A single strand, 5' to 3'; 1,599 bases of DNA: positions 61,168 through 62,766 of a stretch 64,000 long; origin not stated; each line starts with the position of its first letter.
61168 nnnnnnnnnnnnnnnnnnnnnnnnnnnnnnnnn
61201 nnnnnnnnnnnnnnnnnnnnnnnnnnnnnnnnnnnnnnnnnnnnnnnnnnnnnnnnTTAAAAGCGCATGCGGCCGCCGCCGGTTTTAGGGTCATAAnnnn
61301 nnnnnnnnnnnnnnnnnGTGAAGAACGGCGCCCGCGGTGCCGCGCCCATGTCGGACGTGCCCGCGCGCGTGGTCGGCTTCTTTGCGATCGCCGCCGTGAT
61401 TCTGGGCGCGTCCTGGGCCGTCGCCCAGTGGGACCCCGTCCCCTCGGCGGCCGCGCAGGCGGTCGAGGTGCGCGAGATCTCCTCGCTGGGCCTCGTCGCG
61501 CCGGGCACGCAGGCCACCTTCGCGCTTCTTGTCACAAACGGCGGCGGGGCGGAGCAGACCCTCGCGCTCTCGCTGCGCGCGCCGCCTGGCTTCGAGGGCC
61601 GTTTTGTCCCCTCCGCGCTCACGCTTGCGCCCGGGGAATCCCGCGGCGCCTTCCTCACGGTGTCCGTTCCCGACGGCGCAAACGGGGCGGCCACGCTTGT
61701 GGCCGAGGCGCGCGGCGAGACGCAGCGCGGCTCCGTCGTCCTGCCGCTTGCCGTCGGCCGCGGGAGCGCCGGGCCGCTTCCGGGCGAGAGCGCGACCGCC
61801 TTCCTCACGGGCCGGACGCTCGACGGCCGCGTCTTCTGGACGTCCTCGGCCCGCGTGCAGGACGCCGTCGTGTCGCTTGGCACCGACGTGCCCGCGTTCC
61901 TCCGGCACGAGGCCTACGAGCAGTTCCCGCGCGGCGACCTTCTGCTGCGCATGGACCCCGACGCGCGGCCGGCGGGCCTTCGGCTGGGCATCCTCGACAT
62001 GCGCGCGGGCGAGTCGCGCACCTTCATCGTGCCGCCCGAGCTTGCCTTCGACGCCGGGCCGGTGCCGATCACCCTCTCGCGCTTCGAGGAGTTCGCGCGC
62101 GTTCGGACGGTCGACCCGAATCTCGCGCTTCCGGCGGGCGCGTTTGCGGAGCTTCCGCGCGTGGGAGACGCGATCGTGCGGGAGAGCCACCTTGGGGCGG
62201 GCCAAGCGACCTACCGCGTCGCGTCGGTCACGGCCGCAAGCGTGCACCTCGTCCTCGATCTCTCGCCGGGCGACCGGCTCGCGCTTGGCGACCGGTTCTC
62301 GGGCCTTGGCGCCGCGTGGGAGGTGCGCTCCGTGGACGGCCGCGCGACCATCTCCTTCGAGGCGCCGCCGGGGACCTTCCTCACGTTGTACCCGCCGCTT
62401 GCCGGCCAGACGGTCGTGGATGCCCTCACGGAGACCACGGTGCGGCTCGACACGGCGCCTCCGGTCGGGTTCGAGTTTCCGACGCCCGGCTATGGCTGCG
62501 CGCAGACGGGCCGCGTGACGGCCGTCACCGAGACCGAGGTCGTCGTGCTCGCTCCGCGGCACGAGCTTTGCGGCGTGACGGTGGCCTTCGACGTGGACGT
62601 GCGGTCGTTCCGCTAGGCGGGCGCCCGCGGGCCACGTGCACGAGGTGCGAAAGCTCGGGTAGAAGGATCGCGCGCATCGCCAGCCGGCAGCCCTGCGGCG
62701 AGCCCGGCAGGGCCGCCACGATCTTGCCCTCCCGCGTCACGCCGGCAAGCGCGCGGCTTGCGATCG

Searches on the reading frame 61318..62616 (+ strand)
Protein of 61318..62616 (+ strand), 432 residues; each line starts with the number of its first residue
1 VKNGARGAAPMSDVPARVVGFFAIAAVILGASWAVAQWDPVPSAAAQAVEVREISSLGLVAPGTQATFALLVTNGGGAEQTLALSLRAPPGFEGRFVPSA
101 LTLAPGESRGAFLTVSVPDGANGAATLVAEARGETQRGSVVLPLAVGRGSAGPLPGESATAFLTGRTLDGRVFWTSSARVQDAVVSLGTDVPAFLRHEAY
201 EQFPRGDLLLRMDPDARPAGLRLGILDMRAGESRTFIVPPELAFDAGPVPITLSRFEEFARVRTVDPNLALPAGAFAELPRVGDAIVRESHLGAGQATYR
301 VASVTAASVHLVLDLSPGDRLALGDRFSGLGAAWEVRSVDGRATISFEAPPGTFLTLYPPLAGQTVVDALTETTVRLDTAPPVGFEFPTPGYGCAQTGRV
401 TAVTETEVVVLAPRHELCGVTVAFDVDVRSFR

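Call 17: search_protein_families(library=ncbifam, proteins=[window:61318-62616:+], max_evalue=0.01)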
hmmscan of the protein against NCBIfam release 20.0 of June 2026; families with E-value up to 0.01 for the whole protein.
window:61318-62616:+ (432 aa): 0 families

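Call 49: search_protein_families(library=pfam, proteins=[window:61318-62616:+], max_evalue=0.001)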
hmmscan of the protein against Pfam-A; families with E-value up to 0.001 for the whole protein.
window:61318-62616:+ (432 aa): 3 families
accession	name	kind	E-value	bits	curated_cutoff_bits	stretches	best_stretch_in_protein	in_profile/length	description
PF23619.1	Ig_VWA7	-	4.8e-07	30.4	27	1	54-137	6-90/104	VWA7 Ig-like domain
PF10633.15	NPCBM_assoc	-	1.6e-05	25.4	24.4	1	61-131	2-75/78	NPCBM-associated, NEW3 domain of alpha-galactosidase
PF00254.34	FKBP_C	-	1.9e-05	25.3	21.1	1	155-246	7-73/94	FKBP-type peptidyl-prolyl cis-trans isomerase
